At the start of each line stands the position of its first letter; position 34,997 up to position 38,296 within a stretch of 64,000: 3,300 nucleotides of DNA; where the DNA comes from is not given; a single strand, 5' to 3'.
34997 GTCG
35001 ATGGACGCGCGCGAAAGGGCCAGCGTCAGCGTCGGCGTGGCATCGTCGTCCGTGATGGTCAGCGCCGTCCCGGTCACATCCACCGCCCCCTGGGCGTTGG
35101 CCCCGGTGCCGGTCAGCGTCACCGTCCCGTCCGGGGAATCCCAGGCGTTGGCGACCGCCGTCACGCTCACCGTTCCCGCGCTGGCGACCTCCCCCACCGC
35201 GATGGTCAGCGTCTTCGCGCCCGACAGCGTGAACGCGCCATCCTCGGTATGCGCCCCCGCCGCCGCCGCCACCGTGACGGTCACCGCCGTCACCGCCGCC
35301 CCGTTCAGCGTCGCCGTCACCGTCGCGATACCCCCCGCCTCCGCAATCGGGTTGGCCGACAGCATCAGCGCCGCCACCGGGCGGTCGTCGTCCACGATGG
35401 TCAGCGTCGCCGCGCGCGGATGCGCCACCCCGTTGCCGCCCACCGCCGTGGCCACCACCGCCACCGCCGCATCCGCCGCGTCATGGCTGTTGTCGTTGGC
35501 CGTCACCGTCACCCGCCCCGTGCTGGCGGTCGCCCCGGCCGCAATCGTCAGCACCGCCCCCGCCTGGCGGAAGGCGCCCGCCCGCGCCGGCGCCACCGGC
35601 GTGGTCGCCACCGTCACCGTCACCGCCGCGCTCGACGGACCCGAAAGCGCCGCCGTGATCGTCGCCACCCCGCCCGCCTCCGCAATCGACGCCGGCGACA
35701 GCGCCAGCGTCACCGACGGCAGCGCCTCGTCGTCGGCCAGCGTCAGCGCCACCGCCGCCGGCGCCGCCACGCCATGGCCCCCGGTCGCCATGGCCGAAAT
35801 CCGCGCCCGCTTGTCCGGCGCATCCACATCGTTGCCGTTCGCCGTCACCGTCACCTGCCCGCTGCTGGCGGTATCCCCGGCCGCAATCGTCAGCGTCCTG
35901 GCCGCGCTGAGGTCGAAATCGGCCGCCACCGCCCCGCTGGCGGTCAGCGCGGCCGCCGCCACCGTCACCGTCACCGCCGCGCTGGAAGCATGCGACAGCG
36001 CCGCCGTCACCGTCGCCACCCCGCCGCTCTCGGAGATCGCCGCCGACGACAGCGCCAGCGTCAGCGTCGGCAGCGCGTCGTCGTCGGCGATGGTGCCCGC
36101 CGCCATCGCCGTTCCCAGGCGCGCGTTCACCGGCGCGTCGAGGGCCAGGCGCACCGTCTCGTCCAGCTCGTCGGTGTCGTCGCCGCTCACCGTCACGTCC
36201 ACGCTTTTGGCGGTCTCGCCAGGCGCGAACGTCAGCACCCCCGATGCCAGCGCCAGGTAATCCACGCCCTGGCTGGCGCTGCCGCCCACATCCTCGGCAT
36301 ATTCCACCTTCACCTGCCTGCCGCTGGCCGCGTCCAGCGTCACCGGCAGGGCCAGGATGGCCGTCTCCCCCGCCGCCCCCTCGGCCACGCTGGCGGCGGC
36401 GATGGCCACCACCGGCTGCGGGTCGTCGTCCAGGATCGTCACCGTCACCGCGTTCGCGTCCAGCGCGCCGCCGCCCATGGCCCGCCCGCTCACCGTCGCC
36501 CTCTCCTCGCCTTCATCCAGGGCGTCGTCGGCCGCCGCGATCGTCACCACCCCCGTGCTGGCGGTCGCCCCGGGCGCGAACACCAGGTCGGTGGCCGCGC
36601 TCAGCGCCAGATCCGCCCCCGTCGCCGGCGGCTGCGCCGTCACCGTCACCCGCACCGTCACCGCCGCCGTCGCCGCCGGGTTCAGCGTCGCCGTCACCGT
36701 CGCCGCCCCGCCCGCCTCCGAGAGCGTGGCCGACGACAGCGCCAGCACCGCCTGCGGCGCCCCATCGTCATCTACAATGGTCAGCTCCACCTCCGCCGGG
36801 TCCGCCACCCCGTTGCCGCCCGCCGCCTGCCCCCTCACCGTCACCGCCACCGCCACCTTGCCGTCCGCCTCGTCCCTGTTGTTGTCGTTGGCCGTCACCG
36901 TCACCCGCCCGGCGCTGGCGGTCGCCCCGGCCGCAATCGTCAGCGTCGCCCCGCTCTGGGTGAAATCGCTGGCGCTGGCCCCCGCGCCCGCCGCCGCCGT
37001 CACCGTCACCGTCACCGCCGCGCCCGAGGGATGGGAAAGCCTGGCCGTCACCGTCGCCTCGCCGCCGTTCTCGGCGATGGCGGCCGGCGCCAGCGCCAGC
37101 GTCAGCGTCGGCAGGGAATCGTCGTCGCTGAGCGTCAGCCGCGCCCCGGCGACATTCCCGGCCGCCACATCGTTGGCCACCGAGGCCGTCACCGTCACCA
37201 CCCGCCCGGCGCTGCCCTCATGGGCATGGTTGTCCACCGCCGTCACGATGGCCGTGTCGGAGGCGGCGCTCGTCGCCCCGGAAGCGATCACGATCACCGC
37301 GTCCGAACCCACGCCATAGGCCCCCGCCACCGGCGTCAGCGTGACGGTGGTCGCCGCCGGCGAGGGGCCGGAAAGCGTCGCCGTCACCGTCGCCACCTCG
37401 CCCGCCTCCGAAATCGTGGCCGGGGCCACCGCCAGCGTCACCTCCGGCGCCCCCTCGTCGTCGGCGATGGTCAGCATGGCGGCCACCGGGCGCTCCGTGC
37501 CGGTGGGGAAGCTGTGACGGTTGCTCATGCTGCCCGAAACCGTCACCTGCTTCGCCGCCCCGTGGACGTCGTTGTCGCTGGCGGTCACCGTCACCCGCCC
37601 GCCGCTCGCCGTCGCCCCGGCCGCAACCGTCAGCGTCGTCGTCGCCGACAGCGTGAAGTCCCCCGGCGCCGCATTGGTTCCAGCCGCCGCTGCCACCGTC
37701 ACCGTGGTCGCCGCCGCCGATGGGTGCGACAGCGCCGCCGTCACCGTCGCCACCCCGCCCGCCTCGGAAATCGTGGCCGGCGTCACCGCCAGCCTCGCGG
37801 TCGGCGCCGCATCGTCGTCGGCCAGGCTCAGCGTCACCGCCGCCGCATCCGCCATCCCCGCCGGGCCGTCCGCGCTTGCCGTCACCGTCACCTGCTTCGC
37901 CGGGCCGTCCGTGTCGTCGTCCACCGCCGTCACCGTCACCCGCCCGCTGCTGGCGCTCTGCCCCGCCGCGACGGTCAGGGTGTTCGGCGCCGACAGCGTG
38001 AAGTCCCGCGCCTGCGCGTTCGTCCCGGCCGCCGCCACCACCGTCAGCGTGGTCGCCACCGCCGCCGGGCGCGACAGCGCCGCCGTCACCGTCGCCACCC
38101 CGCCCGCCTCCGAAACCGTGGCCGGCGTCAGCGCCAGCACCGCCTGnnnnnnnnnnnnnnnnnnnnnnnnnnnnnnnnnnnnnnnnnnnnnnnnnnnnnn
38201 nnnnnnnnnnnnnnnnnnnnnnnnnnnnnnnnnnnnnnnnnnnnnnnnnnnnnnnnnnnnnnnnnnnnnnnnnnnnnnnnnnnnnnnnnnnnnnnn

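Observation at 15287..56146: One uninterrupted ~40.8-kb ORF encoding a ~13,600-aa protein, among the largest bacterial proteins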

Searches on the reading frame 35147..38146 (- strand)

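Call 4: search_protein_families(library=pfam, proteins=[window:35147-38146:-], max_evalue=0.01)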
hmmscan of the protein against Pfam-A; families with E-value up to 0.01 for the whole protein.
window:35147-38146:- (1000 aa): 4 families
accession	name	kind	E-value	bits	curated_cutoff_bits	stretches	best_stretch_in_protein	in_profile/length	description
PF03160.20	Calx-beta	-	2.8e-34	118.1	27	4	600-690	26-119/119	Calx-beta domain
PF20579.4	LapA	-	2e-18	67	27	1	349-445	4-81/99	LapA domain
PF16397.10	DUF5006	-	4.9e-07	29.6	34.1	1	354-422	155-221/263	Domain of unknown function (DUF5006)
PF08522.16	BT_3987-like_N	-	0.00017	22.7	25.9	0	394-439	72-115/120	BT_3987-like, N-terminal domain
